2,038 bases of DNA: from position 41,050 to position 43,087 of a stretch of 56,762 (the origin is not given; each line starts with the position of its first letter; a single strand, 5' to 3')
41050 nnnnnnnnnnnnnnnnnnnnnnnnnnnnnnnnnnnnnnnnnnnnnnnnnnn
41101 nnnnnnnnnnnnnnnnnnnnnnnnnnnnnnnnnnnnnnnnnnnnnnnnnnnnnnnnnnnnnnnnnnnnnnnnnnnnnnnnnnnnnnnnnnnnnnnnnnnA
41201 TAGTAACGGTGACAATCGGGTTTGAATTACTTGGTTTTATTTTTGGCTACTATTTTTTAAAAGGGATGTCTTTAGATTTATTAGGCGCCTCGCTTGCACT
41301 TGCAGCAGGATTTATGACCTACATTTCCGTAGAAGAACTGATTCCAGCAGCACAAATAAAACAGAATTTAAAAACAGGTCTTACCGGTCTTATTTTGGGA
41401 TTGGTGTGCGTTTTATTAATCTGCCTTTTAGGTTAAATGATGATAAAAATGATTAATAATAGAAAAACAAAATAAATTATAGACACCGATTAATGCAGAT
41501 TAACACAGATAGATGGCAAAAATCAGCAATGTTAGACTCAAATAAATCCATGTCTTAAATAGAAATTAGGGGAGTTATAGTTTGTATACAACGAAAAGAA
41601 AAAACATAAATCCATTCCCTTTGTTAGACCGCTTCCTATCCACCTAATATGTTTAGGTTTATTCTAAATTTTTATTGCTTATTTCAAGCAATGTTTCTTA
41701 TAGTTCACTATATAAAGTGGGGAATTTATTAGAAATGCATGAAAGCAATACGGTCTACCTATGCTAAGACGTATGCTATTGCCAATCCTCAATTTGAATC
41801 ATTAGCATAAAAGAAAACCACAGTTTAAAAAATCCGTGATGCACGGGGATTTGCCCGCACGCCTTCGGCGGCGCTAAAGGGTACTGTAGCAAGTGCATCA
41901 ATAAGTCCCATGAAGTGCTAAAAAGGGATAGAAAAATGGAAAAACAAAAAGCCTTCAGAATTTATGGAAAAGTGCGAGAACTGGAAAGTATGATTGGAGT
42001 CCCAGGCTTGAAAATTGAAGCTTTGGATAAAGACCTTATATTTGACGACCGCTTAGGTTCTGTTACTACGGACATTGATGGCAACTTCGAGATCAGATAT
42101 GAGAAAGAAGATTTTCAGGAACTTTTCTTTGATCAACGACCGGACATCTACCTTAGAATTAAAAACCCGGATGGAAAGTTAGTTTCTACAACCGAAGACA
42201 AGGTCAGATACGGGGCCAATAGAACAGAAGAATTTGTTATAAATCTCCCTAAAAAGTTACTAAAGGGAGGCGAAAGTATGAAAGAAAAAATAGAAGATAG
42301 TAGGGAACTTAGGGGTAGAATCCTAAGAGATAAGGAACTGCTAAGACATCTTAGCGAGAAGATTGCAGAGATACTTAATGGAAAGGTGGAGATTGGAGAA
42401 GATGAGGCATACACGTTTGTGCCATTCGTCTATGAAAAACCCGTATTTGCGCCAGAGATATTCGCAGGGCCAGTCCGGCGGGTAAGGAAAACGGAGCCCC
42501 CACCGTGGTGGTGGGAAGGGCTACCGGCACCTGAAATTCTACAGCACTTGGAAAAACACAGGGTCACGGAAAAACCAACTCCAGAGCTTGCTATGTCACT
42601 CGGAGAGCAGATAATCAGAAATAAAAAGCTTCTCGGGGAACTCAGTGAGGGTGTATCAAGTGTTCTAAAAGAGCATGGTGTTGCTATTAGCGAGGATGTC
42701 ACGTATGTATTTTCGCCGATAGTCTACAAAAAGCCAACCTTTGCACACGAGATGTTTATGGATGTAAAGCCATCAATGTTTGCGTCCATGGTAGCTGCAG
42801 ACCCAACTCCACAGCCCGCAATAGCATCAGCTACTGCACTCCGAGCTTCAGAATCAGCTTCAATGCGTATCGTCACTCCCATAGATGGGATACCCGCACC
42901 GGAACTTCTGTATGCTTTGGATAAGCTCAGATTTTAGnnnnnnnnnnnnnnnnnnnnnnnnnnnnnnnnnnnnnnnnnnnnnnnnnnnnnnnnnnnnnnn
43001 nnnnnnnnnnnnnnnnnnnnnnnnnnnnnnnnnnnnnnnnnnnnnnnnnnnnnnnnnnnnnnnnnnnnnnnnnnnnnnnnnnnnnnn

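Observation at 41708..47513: Cysteine-free repeat-module proteins, an RRE-fused radical SAM/SPASM enzyme and a translationally coupled surface protein: candidate new archaeal peptide or protein-crosslinking system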

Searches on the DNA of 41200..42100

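Call 39: search_rna_families(source=window, start=41200, end=42100, threshold=evalue, max_evalue=1)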
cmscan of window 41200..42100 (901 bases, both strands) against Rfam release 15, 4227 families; matches with E-value up to 1: 1.
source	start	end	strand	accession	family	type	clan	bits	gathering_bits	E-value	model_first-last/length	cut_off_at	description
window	41661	41778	+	RF01802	HSUR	Gene; snRNA;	-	27.5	50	0.85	1-123/123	no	Herpesvirus saimiri U RNA1/RNA2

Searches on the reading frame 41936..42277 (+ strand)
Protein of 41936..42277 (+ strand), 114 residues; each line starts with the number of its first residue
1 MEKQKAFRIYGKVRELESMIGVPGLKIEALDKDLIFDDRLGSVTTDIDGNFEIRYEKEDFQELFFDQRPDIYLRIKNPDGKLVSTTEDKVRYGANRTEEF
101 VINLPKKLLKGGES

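Call 90: search_solved_structures(query=window:41936-42277:+, max_evalue=1)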
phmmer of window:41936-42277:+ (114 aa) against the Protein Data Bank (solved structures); distinct sequences matched with E-value up to 1: 2.
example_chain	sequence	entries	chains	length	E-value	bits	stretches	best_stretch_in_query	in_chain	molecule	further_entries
5ek8_A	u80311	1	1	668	0.29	14.4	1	24-76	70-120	Lipoxygenase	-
3f70_A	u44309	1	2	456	0.92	12.8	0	23-64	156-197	Lethal(3)malignant brain tumor-like 2 protein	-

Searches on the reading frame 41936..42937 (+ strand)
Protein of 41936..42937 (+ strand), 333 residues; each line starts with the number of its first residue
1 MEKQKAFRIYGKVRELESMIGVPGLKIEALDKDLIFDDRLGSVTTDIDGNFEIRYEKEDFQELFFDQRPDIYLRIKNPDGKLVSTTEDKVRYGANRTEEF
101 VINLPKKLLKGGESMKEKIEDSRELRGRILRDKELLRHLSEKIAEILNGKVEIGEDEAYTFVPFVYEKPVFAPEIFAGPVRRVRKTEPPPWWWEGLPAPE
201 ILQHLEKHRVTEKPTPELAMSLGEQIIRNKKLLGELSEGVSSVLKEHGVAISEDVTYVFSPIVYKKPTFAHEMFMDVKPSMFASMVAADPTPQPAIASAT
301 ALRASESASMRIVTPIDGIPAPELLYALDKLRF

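Call 3: search_protein_families(library=pfam, proteins=[window:41936-42937:+], max_evalue=0.1)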
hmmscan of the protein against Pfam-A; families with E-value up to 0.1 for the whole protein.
window:41936-42937:+ (333 aa): 1 family
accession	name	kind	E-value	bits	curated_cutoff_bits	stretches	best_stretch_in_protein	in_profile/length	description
PF01060.29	TTR-52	-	0.004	18.2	24.9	1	25-75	14-59/79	Transthyretin-like family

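Call 4: search_protein_families(library=ncbifam, proteins=[window:41936-42937:+], max_evalue=0.1)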
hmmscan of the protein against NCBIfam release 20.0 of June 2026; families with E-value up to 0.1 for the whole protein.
window:41936-42937:+ (333 aa): 0 families

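Call 72: search_protein_families(library=padloc, proteins=[window:41936-42937:+], max_evalue=0.01)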
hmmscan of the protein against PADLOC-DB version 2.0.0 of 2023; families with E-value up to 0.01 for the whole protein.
window:41936-42937:+ (333 aa): 0 families
